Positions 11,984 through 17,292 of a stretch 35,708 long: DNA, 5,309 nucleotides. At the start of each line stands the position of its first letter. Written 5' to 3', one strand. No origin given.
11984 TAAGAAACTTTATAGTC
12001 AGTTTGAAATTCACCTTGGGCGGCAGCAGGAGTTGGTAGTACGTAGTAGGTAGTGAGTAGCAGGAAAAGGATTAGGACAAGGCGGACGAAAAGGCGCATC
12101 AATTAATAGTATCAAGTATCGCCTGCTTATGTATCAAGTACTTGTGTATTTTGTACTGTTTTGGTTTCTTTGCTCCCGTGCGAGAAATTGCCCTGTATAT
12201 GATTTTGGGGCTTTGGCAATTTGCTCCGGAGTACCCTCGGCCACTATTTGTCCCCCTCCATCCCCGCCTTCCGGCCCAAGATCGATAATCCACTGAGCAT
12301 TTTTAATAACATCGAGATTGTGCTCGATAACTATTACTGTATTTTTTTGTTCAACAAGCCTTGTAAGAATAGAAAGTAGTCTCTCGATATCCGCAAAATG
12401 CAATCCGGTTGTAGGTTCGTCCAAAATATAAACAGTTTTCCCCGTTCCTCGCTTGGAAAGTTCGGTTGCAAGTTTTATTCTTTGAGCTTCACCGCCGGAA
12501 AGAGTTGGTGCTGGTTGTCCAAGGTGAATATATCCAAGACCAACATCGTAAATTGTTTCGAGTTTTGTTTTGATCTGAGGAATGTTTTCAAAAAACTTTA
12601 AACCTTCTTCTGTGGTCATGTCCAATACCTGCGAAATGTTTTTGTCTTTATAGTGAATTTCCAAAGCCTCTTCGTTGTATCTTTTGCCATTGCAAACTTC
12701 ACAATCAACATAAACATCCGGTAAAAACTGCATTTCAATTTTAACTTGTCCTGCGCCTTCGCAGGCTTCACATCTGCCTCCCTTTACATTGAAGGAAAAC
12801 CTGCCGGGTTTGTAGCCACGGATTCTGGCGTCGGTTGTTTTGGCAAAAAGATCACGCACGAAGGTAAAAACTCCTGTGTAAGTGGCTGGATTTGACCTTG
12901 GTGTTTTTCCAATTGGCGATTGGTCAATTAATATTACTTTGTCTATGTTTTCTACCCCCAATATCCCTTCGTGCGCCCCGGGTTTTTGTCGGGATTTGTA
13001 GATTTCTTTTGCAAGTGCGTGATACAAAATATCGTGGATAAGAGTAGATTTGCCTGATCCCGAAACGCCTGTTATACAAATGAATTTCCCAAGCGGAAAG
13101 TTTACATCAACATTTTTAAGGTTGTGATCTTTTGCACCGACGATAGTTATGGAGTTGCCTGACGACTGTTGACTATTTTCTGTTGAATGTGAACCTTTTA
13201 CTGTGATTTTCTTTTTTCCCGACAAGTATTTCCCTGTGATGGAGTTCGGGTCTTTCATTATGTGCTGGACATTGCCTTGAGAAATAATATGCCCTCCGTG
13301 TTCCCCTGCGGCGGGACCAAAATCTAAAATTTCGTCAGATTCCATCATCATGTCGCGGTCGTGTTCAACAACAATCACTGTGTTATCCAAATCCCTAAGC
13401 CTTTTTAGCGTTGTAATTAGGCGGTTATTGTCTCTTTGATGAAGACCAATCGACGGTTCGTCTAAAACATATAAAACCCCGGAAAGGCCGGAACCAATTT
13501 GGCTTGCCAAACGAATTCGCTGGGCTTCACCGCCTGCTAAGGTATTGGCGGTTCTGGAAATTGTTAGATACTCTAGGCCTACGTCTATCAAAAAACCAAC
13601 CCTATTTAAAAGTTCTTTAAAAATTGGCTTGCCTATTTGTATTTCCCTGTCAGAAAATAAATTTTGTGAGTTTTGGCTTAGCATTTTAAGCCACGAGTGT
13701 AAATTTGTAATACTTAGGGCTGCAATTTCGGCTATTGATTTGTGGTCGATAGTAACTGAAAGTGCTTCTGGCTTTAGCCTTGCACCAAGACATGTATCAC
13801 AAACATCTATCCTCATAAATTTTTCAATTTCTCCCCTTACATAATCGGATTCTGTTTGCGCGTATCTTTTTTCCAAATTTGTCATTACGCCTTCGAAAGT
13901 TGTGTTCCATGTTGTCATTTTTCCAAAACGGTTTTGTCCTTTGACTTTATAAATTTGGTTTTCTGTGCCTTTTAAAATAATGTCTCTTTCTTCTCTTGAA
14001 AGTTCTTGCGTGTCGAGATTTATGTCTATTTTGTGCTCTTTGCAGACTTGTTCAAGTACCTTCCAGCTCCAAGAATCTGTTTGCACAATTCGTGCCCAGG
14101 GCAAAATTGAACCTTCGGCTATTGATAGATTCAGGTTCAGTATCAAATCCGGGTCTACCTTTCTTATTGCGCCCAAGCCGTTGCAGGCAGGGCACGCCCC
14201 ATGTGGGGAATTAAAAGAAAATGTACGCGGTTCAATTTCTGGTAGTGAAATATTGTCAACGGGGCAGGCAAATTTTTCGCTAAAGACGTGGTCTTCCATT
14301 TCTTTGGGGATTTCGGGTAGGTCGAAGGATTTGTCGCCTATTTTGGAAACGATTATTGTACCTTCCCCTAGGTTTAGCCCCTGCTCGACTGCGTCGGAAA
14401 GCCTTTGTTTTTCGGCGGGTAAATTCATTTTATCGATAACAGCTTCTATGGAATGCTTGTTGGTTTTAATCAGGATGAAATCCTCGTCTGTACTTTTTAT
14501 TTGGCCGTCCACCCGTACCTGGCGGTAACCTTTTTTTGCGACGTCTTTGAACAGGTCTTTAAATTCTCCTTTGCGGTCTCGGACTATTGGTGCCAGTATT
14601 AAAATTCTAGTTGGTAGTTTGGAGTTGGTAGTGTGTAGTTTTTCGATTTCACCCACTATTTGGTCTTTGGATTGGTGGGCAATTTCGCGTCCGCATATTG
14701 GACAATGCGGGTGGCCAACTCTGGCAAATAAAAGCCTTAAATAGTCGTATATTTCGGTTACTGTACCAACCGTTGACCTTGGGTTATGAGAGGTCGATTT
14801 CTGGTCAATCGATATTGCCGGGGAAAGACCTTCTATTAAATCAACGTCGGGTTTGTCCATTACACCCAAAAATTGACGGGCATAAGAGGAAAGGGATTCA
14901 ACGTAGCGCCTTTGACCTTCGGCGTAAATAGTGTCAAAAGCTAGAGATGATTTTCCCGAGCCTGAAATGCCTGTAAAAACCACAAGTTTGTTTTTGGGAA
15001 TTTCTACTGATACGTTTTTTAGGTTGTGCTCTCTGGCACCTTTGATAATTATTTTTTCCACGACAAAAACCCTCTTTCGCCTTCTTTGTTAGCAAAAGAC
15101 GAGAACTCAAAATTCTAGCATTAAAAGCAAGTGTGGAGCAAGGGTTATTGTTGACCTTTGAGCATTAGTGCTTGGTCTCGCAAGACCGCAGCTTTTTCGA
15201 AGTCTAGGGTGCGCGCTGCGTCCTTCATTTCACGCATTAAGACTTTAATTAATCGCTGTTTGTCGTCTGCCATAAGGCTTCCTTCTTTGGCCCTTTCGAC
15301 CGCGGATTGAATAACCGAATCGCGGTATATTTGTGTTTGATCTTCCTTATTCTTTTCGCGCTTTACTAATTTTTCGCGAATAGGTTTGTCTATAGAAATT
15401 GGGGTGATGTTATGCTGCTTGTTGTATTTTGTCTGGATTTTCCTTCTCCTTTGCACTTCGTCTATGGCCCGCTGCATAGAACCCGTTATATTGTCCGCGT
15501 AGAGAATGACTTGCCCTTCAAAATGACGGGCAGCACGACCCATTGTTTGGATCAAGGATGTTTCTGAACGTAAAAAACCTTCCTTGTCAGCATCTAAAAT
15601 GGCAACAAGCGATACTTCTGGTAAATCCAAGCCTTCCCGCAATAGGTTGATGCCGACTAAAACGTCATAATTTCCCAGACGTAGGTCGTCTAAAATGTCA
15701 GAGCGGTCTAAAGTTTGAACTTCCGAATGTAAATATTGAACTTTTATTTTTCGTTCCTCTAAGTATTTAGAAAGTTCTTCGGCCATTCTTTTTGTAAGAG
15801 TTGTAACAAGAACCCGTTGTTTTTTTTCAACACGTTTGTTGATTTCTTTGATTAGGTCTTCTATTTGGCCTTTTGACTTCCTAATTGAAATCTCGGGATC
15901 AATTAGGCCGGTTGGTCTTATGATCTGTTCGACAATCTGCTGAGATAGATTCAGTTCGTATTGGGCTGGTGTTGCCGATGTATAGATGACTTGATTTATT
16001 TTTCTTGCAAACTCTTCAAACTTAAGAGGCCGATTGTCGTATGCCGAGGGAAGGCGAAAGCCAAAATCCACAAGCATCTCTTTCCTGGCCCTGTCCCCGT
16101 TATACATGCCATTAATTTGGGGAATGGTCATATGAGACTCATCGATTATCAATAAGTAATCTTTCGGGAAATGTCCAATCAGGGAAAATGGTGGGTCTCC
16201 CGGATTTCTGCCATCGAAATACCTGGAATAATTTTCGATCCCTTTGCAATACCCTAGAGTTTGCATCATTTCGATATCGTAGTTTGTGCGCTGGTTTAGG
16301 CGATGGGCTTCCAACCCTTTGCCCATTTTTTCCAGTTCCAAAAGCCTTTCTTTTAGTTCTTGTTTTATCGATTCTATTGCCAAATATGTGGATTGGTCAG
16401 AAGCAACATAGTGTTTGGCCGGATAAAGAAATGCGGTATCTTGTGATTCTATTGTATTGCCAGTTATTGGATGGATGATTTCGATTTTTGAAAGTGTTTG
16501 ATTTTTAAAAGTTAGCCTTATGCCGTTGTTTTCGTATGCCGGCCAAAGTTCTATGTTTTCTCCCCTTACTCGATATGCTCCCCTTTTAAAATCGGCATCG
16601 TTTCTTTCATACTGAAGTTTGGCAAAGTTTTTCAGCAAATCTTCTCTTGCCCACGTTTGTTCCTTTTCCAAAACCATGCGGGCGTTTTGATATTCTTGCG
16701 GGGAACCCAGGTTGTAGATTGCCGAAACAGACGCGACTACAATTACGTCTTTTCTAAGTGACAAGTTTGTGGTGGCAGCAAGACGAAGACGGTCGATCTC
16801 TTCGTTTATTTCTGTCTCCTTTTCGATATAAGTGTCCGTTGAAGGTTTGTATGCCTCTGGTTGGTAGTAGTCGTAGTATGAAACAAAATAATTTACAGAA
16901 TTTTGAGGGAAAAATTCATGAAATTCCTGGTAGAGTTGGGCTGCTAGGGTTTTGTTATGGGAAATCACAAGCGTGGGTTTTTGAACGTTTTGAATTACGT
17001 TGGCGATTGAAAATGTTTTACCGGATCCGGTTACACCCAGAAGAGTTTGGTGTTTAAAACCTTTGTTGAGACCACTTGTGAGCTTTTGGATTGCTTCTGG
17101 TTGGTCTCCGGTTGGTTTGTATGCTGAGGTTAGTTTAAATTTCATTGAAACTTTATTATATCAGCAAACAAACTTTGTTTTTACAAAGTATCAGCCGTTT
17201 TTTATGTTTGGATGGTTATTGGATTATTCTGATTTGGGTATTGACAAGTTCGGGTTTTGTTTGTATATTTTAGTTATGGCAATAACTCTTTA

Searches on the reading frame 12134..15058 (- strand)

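Call 20: search_protein_families(library=pfam, proteins=[window:12134-15058:-])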
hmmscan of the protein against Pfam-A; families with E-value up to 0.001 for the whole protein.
window:12134-15058:- (974 aa): 16 families
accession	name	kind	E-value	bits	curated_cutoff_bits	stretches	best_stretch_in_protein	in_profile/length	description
PF17755.6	UvrA_DNA-bind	-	8e-30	103.8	23.2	1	302-413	1-110/110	UvrA DNA-binding domain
PF17760.6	UvrA_inter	-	2.9e-27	95.1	23.3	1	129-238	1-106/109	UvrA interaction domain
PF00005.33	ABC_tran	-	6e-20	72.7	25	0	828-884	84-137/137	ABC transporter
PF02463.25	SMC_N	-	2.9e-12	47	40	0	790-925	114-209/220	RecF/RecN/SMC N terminal domain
PF13555.12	AAA_29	-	1.2e-07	31.8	27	0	650-674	15-39/61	P-loop containing region of AAA domain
PF20720.3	nSTAND3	-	5.1e-07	29.9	27.2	0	658-712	18-72/155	Novel STAND NTPase 3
PF03193.22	RsgA_GTPase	-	2.4e-06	28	30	0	627-684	76-134/174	RsgA GTPase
PF13191.12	AAA_16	-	3.9e-06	27.9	32.6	0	658-690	25-57/167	AAA ATPase domain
PF13304.12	AAA_21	-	4.8e-06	27.3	27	0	849-910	234-295/304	AAA domain, putative AbiEii toxin, Type IV TA system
PF20703.3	nSTAND1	-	4.8e-06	26.9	27.1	0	9-41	19-51/379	Novel STAND NTPase 1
PF25199.1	nSTAND_NTPase5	-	6.6e-05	23.2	34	0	658-685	42-69/145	Novel STAND NTPase 5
PF13481.12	AAA_25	-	7.1e-05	23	27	0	654-682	30-58/195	AAA domain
PF00684.25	DnaJ_CXXCXGXG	-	0.00015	22.4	32.7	0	762-793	17-51/65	DnaJ central domain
PF13401.12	AAA_22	-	0.00041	21.1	27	0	658-680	6-28/130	AAA domain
PF01583.26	APS_kinase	-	0.00077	20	21.1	0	658-686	3-30/152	Adenylylsulphate kinase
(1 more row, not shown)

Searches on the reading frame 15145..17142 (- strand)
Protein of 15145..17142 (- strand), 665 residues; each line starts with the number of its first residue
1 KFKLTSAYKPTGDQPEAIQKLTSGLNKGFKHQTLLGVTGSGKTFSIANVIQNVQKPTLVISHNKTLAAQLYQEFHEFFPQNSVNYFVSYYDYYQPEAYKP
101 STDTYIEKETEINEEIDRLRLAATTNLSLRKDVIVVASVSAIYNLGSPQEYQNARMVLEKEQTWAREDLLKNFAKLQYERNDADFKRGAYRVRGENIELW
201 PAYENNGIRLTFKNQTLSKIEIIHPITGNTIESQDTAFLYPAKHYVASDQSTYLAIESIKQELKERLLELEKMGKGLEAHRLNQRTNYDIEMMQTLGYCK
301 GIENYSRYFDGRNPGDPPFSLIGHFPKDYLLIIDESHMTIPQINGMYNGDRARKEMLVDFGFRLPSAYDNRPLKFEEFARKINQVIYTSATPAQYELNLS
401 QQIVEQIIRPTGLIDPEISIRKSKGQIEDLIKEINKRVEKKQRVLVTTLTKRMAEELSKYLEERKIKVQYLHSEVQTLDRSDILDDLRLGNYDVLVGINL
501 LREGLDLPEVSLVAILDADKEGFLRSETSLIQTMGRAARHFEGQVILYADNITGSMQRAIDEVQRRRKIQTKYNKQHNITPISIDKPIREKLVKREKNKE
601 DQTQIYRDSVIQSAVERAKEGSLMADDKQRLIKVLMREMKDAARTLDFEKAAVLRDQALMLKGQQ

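Call 20: search_protein_families(library=pfam, proteins=[window:15145-17142:-])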
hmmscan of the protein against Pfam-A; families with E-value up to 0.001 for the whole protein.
window:15145-17142:- (665 aa): 7 families
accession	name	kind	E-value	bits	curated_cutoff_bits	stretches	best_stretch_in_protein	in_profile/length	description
PF17757.6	UvrB_inter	-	4.8e-24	84.7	22.9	1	158-245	3-91/91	UvrB interaction domain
PF00271.37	Helicase_C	-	2.3e-21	76.5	23.5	1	427-540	3-109/110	Helicase conserved C-terminal domain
PF12344.14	UvrB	-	6.4e-21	74.4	27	1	547-589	1-43/43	Ultra-violet resistance protein B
PF04851.21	ResIII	-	4.9e-12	46.5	22.5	1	9-100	3-95/164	Type III restriction enzyme, res subunit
PF02151.25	UVR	-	2.3e-09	37.2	21.5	1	630-663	2-35/36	UvrB/uvrC motif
PF00270.35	DEAD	-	5.4e-07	29.9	26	1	13-82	3-73/167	DEAD/DEAH box helicase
PF21090.3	P-loop_SecA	-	0.00014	22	27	1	422-474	14-66/205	SecA P-loop domain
